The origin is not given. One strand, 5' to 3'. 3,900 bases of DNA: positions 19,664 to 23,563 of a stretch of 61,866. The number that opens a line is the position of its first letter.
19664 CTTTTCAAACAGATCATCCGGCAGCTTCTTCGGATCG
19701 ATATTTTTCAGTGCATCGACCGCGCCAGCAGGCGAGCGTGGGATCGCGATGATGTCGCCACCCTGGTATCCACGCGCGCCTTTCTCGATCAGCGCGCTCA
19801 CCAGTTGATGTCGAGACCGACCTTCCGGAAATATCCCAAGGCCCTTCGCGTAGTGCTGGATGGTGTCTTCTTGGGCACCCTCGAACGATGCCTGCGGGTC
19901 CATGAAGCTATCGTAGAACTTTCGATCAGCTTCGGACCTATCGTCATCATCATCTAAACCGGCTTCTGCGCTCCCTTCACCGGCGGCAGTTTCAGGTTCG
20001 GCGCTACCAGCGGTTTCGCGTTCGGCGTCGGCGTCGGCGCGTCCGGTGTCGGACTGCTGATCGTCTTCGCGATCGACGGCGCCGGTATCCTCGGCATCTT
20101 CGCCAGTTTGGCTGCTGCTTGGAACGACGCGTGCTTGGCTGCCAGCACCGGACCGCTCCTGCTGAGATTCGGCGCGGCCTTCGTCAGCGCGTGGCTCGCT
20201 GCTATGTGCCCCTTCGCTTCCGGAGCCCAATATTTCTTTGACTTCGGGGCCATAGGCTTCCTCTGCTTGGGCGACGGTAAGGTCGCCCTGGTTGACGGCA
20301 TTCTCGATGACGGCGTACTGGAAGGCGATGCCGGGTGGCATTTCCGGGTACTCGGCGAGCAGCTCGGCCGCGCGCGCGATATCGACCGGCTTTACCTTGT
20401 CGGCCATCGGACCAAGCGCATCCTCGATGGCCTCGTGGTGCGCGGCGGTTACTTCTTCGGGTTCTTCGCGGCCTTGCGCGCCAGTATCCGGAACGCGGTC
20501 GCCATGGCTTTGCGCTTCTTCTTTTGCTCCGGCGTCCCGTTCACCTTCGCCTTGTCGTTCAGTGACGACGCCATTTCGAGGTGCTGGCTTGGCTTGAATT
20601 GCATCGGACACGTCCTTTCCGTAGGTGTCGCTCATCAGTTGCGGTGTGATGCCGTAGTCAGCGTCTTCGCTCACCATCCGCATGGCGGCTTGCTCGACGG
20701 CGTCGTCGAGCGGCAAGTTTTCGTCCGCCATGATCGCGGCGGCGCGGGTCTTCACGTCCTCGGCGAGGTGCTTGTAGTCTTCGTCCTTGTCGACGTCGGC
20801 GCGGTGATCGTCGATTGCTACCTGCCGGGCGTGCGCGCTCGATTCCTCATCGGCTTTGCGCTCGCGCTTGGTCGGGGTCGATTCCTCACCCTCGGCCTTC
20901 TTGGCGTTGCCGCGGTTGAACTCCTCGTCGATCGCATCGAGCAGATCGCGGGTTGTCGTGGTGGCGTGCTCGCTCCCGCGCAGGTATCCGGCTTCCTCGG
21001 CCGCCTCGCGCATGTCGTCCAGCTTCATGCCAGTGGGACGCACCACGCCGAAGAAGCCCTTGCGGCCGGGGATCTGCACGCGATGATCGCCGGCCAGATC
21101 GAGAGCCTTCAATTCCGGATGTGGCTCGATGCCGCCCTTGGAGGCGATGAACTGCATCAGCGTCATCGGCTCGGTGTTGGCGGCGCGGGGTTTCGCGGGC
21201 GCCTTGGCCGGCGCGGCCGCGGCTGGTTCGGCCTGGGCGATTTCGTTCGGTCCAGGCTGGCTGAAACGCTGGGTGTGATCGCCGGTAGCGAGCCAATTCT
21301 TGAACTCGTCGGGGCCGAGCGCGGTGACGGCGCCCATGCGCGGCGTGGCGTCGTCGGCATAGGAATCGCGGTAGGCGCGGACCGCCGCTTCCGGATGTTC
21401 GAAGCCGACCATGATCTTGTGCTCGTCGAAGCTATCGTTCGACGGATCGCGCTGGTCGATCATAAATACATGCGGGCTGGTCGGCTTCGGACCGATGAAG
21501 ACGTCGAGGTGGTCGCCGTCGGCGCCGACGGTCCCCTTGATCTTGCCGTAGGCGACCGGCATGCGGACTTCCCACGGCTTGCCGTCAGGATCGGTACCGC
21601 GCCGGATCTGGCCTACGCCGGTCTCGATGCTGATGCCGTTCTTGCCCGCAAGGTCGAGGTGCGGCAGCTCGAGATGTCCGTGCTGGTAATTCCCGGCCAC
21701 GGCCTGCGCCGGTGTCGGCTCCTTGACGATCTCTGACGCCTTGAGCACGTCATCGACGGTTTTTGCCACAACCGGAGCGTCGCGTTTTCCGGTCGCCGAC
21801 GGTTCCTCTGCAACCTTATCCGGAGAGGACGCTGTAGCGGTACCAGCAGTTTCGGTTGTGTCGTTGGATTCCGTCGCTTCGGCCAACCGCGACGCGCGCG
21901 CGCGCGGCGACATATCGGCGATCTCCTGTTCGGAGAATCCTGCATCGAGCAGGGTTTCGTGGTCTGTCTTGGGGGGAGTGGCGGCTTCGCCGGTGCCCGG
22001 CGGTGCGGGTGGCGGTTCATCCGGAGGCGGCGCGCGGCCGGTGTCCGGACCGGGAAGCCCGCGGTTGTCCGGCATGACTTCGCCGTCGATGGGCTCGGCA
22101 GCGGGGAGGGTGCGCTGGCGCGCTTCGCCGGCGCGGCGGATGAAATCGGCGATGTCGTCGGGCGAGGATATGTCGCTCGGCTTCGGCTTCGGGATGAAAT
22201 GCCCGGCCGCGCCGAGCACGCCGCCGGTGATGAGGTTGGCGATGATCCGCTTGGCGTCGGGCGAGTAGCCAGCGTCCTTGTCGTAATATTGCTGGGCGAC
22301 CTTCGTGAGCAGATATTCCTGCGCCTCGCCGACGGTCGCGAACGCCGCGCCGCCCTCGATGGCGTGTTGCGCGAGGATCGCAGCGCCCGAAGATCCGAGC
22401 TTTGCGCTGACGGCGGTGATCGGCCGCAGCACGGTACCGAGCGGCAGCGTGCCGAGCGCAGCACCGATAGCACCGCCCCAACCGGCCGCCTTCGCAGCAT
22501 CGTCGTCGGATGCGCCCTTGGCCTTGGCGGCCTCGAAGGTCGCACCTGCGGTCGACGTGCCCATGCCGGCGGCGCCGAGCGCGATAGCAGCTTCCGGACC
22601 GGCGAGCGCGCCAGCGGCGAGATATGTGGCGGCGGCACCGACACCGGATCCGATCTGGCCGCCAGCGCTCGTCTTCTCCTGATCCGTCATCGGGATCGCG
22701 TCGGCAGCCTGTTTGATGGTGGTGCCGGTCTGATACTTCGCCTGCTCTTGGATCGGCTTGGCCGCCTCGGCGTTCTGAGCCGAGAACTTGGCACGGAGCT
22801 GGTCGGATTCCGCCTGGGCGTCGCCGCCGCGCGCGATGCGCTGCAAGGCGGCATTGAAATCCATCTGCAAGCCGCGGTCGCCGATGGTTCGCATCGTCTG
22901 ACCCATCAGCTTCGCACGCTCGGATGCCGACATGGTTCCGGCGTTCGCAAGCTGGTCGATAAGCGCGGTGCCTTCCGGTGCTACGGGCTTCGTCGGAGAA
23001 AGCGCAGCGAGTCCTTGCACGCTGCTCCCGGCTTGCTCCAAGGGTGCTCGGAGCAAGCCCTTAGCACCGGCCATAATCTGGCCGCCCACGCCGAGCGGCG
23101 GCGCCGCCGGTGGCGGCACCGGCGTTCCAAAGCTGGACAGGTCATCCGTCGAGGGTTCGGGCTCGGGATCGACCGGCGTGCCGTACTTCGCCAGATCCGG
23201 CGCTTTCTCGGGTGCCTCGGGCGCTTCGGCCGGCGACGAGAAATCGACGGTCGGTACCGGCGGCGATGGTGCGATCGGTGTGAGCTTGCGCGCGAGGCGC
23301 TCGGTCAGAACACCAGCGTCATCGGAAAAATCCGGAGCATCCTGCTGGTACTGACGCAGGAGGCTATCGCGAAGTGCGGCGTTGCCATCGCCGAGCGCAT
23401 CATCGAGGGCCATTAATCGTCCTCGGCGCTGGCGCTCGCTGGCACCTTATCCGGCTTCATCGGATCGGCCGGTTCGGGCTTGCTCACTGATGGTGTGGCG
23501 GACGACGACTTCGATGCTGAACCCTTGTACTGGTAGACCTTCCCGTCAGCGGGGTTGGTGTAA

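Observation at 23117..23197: Short linear motif DL[SA]x[FY]GTPV shared by the giant protein N-terminus and the SLT protein C-terminus (44882..45070)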

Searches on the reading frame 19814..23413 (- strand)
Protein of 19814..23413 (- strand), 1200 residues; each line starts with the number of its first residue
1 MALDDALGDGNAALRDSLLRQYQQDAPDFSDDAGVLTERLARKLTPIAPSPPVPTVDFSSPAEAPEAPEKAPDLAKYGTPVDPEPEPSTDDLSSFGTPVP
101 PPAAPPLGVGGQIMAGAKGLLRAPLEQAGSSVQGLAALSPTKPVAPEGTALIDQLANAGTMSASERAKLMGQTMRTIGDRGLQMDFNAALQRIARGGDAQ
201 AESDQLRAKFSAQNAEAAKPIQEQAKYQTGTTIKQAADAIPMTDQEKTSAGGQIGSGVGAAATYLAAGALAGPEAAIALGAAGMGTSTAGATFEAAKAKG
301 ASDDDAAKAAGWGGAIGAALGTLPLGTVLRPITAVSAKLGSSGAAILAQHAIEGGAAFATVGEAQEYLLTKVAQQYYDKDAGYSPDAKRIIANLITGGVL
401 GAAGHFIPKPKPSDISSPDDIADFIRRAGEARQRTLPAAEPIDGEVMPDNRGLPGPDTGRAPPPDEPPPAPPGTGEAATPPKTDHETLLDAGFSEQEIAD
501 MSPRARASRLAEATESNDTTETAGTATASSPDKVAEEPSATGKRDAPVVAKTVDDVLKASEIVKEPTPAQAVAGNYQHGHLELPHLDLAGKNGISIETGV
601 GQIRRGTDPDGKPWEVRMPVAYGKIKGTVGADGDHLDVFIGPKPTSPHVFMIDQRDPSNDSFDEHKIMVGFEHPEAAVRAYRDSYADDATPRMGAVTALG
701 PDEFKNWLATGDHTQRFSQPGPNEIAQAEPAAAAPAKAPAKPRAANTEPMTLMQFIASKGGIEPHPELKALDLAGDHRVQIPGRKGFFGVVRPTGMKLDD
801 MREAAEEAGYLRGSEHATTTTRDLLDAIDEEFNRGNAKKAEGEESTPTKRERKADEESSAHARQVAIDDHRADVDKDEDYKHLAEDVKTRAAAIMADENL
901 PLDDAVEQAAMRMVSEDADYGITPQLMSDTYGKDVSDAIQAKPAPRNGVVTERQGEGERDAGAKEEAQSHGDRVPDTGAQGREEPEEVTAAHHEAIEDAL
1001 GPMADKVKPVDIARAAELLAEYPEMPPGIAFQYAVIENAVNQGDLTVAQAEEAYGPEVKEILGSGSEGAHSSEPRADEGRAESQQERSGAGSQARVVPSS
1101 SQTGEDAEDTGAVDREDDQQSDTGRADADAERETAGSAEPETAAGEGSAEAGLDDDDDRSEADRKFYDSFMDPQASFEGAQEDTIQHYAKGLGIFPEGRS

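Call 30: search_protein_representatives(protein=window:19814-23413:-)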
Query: 1200 residues. Proteins with E-value up to 0.001 (for the whole library): 9991; up to 1e-10: 7957; up to 1e-30: 471. The best 150 are listed.
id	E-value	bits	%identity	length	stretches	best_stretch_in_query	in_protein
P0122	0.0e+00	2601.5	100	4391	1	1-1200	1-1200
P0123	3.8e-191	654.6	45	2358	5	538-1000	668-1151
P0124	1.8e-174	599.3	57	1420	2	221-721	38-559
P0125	7.5e-148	511.2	47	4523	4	458-737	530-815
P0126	4.7e-127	442.3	45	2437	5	528-731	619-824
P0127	5.8e-126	438.7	43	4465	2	1-740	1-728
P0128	5.3e-118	412.3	43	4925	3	32-409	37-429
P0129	2.9e-115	403.3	43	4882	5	538-743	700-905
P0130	9.2e-110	385.0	38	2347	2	58-547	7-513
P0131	7.1e-96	339.1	45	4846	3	432-720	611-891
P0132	1.2e-91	325.1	40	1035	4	533-753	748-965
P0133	7.9e-90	319.0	41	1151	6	444-726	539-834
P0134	3.2e-84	300.4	41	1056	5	485-720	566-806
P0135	7.7e-83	295.9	38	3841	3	520-980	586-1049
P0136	2.2e-80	287.7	42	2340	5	747-984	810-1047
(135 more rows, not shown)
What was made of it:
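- Tried and rejected: It was replaced by the exhaustive representative search (call 30).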

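Call 33: find_encoding_contigs(protein=P0127, flank=10000, max_places=2)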
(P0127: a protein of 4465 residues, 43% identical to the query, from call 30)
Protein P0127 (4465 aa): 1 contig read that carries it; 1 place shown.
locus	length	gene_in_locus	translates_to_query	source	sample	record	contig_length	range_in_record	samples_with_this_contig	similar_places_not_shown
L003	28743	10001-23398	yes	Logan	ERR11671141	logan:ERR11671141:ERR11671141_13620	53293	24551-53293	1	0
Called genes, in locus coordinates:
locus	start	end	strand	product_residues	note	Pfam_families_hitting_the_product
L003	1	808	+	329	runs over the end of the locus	-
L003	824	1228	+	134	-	-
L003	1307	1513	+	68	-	-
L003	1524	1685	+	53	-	-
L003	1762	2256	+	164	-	-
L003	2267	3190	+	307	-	PF24175:SU10_adaptor (weak)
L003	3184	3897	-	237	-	PF08241:Methyltransf_11, PF07021:MetW (weak), PF13649:Methyltransf_25 (weak)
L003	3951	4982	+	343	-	-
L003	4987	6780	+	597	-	PF12195:End_beta_barrel (weak)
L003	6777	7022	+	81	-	-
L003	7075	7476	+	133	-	-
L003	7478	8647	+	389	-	PF13884:Peptidase_S74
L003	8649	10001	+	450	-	-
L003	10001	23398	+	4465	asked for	PF18823:InPase, PF18796:LPD1, PF04851:ResIII (faint), PF13872:AAA_34, PF13871:Helicase_C_4, PF18857:LPD38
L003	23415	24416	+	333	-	-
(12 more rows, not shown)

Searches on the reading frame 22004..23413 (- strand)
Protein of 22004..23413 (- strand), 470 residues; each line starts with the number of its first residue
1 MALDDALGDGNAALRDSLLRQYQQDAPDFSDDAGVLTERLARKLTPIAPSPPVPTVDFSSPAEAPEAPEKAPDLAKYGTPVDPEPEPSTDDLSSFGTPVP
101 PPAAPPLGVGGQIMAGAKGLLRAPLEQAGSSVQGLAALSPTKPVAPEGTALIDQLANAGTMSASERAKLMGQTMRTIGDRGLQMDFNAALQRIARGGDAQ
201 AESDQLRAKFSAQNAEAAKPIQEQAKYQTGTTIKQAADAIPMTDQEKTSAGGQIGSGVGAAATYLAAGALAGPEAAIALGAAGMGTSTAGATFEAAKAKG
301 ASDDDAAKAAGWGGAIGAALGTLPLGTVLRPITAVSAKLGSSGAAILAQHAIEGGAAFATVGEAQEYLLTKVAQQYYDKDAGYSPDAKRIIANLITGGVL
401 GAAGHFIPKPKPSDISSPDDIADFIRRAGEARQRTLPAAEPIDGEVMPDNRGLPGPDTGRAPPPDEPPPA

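Call 13: find_homologous_proteins(query=window:22064-23413:-, max_evalue=0.001)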
Query window:22064-23413:- (450 aa): 1 proteins with E <= 0.001 among 8000 candidates.
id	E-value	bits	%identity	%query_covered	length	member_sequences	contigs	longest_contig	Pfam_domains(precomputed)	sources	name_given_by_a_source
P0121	5.9e-5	40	30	35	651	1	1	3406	-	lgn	-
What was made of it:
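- Tried and rejected: Word-indexed homologue search with giant aa 1-450 failed because low-complexity words saturated the candidate list; it returned 1 weak hit (call 13).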

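Call 39: find_related_loci(query=A2, collection=viral_contigs, flank=10000)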
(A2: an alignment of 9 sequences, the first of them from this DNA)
Query A2 (470 aa) in viral_contigs; peptide patterns used: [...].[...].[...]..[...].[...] (x = any residue, [..] = any of these).
27 stretches matched a pattern; 12 encode a relative of the query (tblastn E <= 1e-3); 12 distinct loci.
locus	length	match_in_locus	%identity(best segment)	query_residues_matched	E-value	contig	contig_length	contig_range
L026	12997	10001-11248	50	1-431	7e-96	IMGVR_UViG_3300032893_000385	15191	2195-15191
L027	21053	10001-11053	37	1-412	5e-54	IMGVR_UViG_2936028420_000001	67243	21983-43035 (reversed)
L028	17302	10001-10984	34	30-401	5e-44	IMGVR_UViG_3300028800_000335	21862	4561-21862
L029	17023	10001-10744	39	182-417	1e-26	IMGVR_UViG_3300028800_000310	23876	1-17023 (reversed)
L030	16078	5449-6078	40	222-431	2e-25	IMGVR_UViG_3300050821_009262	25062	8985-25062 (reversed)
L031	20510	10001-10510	39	228-401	1e-24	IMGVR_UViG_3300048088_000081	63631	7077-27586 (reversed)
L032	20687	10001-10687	34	227-407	5e-24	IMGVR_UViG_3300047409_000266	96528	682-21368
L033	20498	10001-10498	39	220-401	4e-22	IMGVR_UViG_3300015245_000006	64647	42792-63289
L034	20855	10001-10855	41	60-391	1e-22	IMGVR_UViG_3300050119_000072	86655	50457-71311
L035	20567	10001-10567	39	225-396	2e-19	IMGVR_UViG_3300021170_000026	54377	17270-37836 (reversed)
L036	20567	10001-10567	39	225-396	2e-19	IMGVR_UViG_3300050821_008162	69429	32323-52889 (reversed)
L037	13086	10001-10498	39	220-401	4e-22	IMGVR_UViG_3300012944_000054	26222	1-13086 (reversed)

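Call 45: search_dna_similar(query=window:22004-23413:-, collection=phages, mode=protein, max_rows=40, max_evalue=0.001)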
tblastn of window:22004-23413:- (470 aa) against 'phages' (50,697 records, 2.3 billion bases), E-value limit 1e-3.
No match.

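Call 49: find_related_loci(query=A2, collection=metagenome_contigs, flank=3000)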
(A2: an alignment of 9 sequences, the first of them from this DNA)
Query A2 (470 aa) in metagenome_contigs; peptide patterns used: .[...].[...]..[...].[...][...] (x = any residue, [..] = any of these).
227 stretches matched a pattern; 22 encode a relative of the query (tblastn E <= 1e-3); 22 distinct loci.
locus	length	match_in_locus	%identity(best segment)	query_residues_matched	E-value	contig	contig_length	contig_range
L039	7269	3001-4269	53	1-431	5e-120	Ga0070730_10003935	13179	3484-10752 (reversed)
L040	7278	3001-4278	52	1-431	1e-118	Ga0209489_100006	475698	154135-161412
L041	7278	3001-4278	52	1-431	1e-118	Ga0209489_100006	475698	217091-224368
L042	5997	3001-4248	50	1-431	5e-96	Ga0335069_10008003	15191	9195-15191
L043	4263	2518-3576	38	1-407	2e-60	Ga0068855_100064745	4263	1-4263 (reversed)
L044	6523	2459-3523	52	1-406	2e-49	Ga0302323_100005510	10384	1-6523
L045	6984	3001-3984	34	30-401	4e-44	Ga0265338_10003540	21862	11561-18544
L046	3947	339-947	43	205-405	2e-37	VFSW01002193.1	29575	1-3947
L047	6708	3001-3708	39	220-434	1e-36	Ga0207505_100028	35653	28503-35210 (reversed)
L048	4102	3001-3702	41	227-465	6e-35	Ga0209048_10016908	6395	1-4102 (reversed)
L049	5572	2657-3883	32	1-376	2e-28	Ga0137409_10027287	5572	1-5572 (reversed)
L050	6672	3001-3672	35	234-449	2e-28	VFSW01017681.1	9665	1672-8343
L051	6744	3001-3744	39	182-417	7e-27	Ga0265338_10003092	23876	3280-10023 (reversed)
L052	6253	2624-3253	40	222-431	2e-25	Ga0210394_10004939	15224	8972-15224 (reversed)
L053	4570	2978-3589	37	210-391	3e-25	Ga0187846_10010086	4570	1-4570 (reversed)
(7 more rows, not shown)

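Call 79: search_solved_structures(query=A2, max_evalue=1)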
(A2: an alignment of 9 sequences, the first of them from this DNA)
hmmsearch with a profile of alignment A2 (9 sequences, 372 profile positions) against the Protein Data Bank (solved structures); distinct sequences matched with E-value up to 1: 1.
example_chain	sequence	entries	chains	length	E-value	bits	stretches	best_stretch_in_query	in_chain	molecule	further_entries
7zw0_sj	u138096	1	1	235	0.87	12.2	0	98-210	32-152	Uncharacterized protein YIL161W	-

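Call 80: search_protein_families(library=phrogs, proteins=[window:22004-23413:-], max_evalue=0.01)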
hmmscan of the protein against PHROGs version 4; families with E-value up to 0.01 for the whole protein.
window:22004-23413:- (470 aa): 1 family
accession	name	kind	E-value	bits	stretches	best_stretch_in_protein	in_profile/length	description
phrog_10691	-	unknown function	0.0015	15.9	1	217-405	332-525/3925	-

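Call 81: predict_structure(alignment_id=A2)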
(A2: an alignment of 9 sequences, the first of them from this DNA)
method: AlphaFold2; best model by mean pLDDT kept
length: 470 residues; sequences in the alignment: 9
mean_pLDDT: 63.0   pTM: 0.52
mean pLDDT of the five models: 63.0, 61.7, 61.5, 58.2, 58.1
residues with pLDDT >= 90: 48; 70-90: 168; 50-70: 69; < 50: 185
segments of 3 or more residues with pLDDT < 50: 1-92, 94-102, 331-348, 406-426, 428-470
pLDDT, mean of each block of 10 residues (from residue 1): 30 39 38 37 33 33 38 40 40 44 63 78 82 80 79 92 93 85 90 95 93 86 88 88 80 75 67 69 80 87 85 78 59 44 46 59 75 83 68 61 48 40 43 36 35 37 42
secondary structure, 60 per line:
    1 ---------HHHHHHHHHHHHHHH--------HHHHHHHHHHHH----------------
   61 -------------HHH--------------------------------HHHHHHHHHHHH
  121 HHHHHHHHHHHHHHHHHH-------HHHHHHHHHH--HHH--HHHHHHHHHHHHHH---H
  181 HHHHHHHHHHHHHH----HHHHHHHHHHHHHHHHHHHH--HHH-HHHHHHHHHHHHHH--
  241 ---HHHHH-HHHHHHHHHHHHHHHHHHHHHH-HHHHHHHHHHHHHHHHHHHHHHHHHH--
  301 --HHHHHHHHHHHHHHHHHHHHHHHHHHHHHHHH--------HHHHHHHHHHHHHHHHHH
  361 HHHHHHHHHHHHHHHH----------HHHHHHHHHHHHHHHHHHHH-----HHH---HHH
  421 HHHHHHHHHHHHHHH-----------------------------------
elements in order: H10-24 H33-44 H109-138 H146-155 H163-176 H180-194 H199-218 H225-238 H244-248 H250-271 H273-298 H303-334 H343-376 H387-406 H418-435
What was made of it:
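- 23108..23413 (-): Giant leader, aa 1-102. It has a conserved N-terminal segment (MALDD...RLARKL) followed by a Pro/Ala/Glu linker with the two motif copies. AlphaFold2 confidence is low throughout, consistent with disorder. AlphaFold2 pLDDT is 30-44 (call 81).
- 22199..23101 (-): Giant N-terminal helical domain, aa 105-405. It is rich in Gly and Ala, has hydrophobic helices and contains an invariant GE-Q within the VGEAQE stretch. It has no solved structural relative. AlphaFold2 pLDDT is mostly 75-95, with a dip to about 45 near aa 331-348 (call 81).
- The same motifs in the giant chain, without an SLT domain, stay at about 40 (call 81).
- Tried and rejected: There is no pLDDT rise, though the alignment is shallow (call 81).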

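Call 83: fold_search(model_id=the predicted structure, library=pdb)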
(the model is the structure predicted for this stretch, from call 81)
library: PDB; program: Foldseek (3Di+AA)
matches with E <= 10: 171; with E <= 0.001: 0
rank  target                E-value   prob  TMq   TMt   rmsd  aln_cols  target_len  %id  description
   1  7p5m_A                8.5e-02  0.30  0.12  0.14  33.0       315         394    8  Cryo-EM structure of human TTYH2 in lipid nanodiscs (released 2021-08-11)
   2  9g71_A                1.2e-01  0.30  0.13  0.14  33.5       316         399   10  Cryo-EM structure of TTYH2 in complex with lipids in GDN (released 2025-05-21)
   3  7p5j_A                1.8e-01  0.10  0.09  0.10  33.1       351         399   12  Cryo-EM structure of human TTYH1 in GDN (released 2021-08-11)
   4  6xwn_C                1.9e-01  0.16  0.13  0.14  23.8       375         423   13  Structure of glutamate transporter homologue GltTk in the presence of TBOA inhibitor (released 2020-03-04)
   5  4qiq                  1.9e-01  0.12  0.10  0.10  23.6       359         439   15  Crystal structure of D-xylose-proton symporter (released 2014-08-06)
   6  7p54_A                2.2e-01  0.23  0.13  0.14  32.3       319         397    8  Cryo-EM structure of human TTYH2 in GDN (released 2021-08-11)
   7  7p5c_A                2.3e-01  0.12  0.09  0.11  31.6       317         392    9  Cryo-EM structure of human TTYH3 in Ca2+ and GDN (released 2021-08-11)
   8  9bh1                  2.7e-01  0.14  0.12  0.13  23.4       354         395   14  Apo GltPh, intermediate outward-facing state (released 2025-03-12)
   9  7rtt_B                5.1e-01  0.06  0.08  0.09  33.1       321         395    9  Cryo-EM structure of a TTYH2 cis-dimer (released 2021-08-25)
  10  8qae_A                5.8e-01  0.25  0.14  0.25  18.1       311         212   12  X-ray crystal structure of a de novo designed single-chain antiparallel 6-helix alpha-helical barrel, sc-apCC-6-SLLA (released 2024-07-03)
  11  4zow                  6.0e-01  0.08  0.12  0.13  21.8       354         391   12  Crystal structure of E. coli multidrug transporter MdfA in complex with chloramphenicol (released 2015-08-19)
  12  7ugj                  6.3e-01  0.11  0.13  0.14  23.2       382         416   12  TBOA-bound GltPh RSMR mutant in OFS state (released 2023-03-29)
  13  9ll0                  7.5e-01  0.12  0.14  0.16  22.2       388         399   11  Cryo-EM structure of G6PT1 in complex with Glucose-6-phosphate (released 2025-12-31)
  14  8cui_A                7.5e-01  0.10  0.13  0.15  21.8       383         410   12  Human excitatory amino acid transporter 3 (EAAT3) in an intermediate outward facing apo state (released 2023-05-10)
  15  5lzr_B                7.5e-01  0.09  0.13  0.10  23.8       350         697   10  Crystal structure of Thermotoga maritima sodium pumping membrane integral pyrophosphatase in complex with tungstate an (released 2016-12-14)
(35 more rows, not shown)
